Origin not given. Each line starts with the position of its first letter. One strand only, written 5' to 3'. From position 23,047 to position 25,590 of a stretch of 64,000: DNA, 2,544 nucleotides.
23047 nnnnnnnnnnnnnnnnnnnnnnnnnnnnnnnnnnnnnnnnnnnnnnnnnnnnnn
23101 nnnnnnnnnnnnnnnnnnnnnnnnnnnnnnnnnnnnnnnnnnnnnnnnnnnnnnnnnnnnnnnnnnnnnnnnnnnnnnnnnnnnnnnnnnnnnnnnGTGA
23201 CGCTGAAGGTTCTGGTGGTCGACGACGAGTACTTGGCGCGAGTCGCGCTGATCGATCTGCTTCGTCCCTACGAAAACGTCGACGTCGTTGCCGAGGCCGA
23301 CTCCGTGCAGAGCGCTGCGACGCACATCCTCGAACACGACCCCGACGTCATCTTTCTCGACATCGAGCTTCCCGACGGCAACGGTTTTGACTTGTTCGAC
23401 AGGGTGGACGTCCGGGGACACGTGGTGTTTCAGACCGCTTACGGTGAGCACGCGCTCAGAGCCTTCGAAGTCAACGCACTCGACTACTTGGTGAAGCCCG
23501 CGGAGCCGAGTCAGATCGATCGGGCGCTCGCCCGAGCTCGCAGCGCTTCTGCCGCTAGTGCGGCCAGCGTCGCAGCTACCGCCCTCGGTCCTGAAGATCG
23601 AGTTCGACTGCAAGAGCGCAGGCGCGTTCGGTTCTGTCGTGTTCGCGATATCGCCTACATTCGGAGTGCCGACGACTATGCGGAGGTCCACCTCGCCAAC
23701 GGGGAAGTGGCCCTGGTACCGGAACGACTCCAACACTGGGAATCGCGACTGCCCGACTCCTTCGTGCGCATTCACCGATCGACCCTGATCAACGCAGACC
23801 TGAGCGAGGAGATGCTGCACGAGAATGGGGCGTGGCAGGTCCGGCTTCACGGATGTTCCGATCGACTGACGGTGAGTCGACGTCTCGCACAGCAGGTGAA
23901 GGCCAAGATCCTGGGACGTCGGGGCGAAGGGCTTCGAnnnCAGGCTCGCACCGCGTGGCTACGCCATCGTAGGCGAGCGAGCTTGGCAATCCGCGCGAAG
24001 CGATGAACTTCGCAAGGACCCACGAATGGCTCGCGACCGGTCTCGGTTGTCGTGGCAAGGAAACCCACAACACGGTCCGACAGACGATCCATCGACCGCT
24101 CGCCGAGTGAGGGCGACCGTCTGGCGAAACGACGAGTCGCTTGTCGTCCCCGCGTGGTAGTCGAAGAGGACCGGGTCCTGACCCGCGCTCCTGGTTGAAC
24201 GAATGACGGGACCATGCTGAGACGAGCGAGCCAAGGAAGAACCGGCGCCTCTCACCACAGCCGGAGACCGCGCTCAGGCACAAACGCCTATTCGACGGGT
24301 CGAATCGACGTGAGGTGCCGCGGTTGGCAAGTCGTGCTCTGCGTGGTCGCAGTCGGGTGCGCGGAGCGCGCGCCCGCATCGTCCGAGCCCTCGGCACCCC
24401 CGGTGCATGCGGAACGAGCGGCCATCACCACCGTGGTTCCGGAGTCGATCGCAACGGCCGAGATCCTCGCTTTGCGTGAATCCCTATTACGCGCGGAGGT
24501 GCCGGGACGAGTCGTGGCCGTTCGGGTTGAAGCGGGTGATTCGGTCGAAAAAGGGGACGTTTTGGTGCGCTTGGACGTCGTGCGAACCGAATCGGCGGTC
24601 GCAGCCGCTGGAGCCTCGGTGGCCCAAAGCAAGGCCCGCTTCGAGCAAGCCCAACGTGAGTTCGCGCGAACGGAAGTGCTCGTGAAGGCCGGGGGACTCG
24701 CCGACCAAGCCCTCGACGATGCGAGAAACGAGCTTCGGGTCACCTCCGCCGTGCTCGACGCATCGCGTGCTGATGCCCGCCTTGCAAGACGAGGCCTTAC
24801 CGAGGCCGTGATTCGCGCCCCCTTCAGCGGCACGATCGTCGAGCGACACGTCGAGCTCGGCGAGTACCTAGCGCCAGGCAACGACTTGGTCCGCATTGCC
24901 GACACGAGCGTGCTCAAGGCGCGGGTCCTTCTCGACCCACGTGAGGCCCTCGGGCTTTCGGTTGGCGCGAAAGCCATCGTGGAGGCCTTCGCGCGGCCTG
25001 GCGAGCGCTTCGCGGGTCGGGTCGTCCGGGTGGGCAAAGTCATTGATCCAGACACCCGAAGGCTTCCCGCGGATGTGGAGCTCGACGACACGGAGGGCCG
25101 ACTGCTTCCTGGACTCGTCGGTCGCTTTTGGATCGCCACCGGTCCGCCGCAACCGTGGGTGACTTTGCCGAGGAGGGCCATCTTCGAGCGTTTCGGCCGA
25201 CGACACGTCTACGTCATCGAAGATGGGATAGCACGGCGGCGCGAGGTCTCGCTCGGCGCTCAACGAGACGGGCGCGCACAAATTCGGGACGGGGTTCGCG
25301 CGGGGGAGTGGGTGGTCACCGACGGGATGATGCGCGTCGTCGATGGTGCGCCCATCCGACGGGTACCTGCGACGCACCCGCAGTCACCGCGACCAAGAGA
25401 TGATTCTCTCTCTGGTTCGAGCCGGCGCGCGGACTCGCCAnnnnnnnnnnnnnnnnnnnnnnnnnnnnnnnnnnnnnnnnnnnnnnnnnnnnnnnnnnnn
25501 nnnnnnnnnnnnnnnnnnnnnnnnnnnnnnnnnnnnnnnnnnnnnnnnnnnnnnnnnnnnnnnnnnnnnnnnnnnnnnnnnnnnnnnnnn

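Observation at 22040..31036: One transmembrane sensor module and one LytTR DNA-binding domain are each used twice, in a two-component pair and in a membrane-tethered one-component protein that bracket an RND pump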

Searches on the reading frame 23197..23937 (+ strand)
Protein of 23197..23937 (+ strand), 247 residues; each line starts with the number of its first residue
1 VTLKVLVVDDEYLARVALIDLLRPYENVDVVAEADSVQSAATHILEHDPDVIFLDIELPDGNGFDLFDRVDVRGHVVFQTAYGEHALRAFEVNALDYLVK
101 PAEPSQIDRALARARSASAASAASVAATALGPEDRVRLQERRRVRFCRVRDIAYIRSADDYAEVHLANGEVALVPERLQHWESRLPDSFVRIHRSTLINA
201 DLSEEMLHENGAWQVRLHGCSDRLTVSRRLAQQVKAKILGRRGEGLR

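Call 5: search_protein_families(library=pfam, proteins=[window:23197-23937:+], max_evalue=0.01)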
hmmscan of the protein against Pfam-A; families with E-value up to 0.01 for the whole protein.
window:23197-23937:+ (247 aa): 2 families
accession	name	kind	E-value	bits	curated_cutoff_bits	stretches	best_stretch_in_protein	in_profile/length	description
PF00072.30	Response_reg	-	2e-19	70.2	30.2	1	5-111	1-110/111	Response regulator receiver domain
PF04397.21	LytTR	-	4.8e-17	62.4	22.6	1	144-238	3-97/98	LytTr DNA-binding domain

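Call 93: search_protein_families(library=ncbifam, proteins=[window:23197-23937:+], max_evalue=0.001)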
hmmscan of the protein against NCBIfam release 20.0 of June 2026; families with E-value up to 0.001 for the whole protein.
window:23197-23937:+ (247 aa): 65 families (the best 25 are shown)
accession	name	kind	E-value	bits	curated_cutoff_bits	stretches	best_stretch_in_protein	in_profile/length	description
NF008677.0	PRK11697.1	equivalog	2.9e-39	134.9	246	1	3-238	2-235/238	two-component system response regulator BtsR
NF010684.1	PRK14084.1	equivalog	9.6e-33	114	375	1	3-238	1-252/254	response regulator transcription factor LytR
NF001965.0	PRK00742.1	subfamily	1.5e-14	54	293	1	1-112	2-119/357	chemotaxis-specific protein-glutamate methyltransferase CheB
NF007935.0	PRK10651.1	equivalog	1.6e-13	50.3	250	1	4-118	8-127/216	two-component system response regulator NarL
NF033791.1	ActR_PrrA_rreg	equivalog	4.7e-12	46.2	250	1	5-144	4-141/173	ActR/PrrA/RegA family redox response regulator transcription factor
NF011896.0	PRK15369.1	equivalog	6.4e-10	39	242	1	2-103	3-109/211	two component system response regulator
NF047654.1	DiguCycDgcRLepto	equivalog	2e-09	36.8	500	1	3-115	3-117/295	diguanylate cyclase DgcR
NF047785.1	respo_reg_MadR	equivalog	2.3e-09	36.9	300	1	4-131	2-140/209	MadR family response regulator transcription factor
NF052445.1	RespRegMctR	equivalog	3.3e-09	36.4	300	1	3-69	2-68/205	two-component system response regulator MctR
TIGR02154.1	PhoB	equivalog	9.7e-09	34.9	296.2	1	1-116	1-122/226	phosphate regulon transcriptional regulator PhoB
NF009206.0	PRK12555.1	subfamily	1.3e-08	34.2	342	1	4-103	2-107/340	chemotaxis-specific protein-glutamate methyltransferase CheB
TIGR01818.1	ntrC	equivalog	1.3e-08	34.1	558.6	1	5-122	1-121/463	nitrogen regulation protein NR(I)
NF008469.0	PRK11361.1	equivalog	1.8e-08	33.5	714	1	4-115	6-120/461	acetoacetate metabolism transcriptional regulator AtoC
NF008296.0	PRK11083.1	equivalog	3.2e-08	33.2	273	1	4-119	5-123/228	two-component system response regulator CreB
NF041367.1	CheY_Halo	equivalog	4.8e-08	33.4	200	1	5-107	1-106/114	chemotaxis protein CheY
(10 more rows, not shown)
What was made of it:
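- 23197..23940 (+): Response regulator (247 aa), REC plus LytTR. Its start overlaps the hk stop by 4 nt. NCBIfam nearest models are BtsR and LytR, both below cut-off (call 93).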

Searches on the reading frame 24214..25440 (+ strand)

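Call 5: search_protein_families(library=pfam, proteins=[window:24214-25440:+], max_evalue=0.01)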
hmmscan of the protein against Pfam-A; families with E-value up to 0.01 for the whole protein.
window:24214-25440:+ (409 aa): 4 families
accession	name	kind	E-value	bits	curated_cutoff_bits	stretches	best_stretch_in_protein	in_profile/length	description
PF16576.10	HlyD_D23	-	2.6e-22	79.6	30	1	92-301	22-212/214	Barrel-sandwich domain of CusB or HlyD membrane-fusion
PF13437.12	HlyD_3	-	1.6e-18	67.8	22.2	1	199-300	1-106/106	HlyD family secretion protein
PF13533.13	Biotin_lipoyl_2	-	3.1e-10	40.1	29.8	1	93-121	4-32/32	Biotin-lipoyl like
PF00364.28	Biotin_lipoyl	-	3.6e-05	24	22.1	0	93-120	46-73/73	Biotin-requiring enzyme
